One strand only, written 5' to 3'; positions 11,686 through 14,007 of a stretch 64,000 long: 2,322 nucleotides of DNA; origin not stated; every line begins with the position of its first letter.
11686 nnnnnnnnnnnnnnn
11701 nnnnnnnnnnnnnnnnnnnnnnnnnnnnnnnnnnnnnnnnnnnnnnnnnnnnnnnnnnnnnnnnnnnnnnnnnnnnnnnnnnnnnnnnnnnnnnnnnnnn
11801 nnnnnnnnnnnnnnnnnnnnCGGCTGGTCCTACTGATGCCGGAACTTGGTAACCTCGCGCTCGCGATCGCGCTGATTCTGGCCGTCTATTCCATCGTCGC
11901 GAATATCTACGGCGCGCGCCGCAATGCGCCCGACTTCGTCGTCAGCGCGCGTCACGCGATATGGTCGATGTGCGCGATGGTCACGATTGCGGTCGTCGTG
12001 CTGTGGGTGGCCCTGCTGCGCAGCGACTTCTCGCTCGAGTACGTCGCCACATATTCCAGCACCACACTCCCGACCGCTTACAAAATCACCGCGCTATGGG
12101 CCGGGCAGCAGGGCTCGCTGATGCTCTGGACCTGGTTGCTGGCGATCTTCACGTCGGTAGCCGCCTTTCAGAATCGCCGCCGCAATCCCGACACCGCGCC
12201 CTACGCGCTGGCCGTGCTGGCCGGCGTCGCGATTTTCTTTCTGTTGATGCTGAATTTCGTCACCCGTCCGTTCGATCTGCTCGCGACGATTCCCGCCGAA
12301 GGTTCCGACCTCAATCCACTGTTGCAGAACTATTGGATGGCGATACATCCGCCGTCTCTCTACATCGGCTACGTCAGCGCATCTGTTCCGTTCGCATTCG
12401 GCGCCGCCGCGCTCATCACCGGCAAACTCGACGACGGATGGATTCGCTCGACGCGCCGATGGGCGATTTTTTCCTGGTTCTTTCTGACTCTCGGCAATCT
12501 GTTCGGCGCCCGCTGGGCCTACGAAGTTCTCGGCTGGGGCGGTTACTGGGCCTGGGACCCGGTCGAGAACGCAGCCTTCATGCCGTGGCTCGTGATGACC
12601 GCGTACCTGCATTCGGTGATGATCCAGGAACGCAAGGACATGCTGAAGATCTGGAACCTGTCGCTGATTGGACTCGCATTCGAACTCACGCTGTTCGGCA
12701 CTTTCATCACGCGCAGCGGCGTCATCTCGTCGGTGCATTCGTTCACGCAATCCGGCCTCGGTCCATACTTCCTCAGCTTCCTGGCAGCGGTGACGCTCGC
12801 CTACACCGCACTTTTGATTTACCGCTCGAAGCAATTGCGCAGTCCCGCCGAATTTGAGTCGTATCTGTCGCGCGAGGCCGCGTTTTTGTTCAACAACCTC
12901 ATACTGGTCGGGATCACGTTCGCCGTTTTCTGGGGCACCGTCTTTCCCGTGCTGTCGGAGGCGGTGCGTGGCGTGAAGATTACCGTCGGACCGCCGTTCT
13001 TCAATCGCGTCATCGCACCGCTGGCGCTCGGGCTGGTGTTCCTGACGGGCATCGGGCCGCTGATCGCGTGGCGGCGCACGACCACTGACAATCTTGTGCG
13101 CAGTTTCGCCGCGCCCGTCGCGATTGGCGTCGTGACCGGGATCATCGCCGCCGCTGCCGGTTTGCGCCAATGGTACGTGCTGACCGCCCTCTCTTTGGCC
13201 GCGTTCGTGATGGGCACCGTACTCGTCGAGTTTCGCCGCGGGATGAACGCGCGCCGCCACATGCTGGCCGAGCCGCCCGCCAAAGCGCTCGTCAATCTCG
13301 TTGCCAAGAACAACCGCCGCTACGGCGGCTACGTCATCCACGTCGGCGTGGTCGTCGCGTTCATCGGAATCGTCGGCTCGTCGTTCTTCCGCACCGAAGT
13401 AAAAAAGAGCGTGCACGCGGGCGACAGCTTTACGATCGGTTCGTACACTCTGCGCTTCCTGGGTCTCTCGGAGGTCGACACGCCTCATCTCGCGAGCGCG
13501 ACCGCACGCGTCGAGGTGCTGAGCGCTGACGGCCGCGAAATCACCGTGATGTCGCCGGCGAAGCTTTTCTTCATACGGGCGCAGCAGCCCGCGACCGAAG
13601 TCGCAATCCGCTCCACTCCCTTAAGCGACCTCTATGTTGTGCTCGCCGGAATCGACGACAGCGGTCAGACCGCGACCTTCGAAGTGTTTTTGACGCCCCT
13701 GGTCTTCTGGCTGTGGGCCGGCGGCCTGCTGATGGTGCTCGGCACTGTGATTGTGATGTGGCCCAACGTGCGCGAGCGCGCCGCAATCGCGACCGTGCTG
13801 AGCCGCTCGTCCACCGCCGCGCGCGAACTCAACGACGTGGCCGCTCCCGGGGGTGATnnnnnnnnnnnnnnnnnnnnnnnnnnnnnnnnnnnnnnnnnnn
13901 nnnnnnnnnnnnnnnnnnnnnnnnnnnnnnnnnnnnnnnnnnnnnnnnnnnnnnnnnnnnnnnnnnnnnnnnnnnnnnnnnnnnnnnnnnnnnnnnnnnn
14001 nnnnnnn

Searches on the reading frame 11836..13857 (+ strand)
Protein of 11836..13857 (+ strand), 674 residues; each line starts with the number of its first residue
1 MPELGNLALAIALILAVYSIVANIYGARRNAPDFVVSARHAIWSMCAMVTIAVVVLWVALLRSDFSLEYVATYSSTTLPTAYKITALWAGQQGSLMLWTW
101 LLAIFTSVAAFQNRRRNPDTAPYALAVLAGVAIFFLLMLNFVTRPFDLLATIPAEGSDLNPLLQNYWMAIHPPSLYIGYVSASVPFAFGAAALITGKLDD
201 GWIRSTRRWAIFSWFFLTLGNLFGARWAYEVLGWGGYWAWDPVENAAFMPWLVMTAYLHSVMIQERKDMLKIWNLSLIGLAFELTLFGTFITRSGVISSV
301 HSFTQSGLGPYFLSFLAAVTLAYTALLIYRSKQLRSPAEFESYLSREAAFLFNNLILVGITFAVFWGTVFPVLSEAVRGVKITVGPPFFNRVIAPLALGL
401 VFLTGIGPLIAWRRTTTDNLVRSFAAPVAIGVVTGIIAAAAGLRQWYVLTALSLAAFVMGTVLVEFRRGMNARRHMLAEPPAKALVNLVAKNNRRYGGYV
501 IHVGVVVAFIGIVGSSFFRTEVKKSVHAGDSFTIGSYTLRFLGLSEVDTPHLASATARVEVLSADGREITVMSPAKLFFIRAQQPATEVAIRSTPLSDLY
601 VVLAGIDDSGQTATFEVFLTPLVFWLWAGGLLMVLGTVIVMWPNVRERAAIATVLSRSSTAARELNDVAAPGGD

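Call 59: find_encoding_contigs(protein=window:11836-13857:+, flank=10000, max_places=1)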
Protein window:11836-13857:+ (674 aa): 24 contigs read that carry it; 1 place shown.
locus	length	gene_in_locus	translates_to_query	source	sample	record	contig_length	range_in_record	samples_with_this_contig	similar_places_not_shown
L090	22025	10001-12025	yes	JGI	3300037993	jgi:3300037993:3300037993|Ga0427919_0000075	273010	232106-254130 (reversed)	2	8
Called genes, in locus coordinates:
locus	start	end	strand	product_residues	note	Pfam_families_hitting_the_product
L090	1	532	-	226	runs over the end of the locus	-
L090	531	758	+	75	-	-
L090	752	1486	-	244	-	-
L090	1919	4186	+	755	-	PF00270:DEAD (weak), PF04851:ResIII, PF17757:UvrB_inter, PF27431:UvrB_3rd, PF00271:Helicase_C, PF12344:UvrB, PF02151:UVR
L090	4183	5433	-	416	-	PF00753:Lactamase_B, PF14863:Alkyl_sulf_dimr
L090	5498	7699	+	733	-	PF22019:GlgB_N, PF02922:CBM_48, PF00128:Alpha-amylase, PF02806:Alpha-amylase_C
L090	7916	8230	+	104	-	-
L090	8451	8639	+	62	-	PF03884:YacG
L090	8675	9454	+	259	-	PF00132:Hexapep (weak), PF13720:Acetyltransf_11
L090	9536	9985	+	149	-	PF03100:CcmE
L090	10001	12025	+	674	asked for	PF01578:Cytochrom_C_asm, PF16327:CcmF_C, PF05140:ResB (faint)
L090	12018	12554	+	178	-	PF03918:CcmH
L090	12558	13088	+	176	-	PF13240:Zn_Ribbon_1 (weak)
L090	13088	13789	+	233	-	PF00005:ABC_tran, PF13304:AAA_21 (faint)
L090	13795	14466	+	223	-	PF03379:CcmB, PF12698:ABC2_membrane_3 (weak)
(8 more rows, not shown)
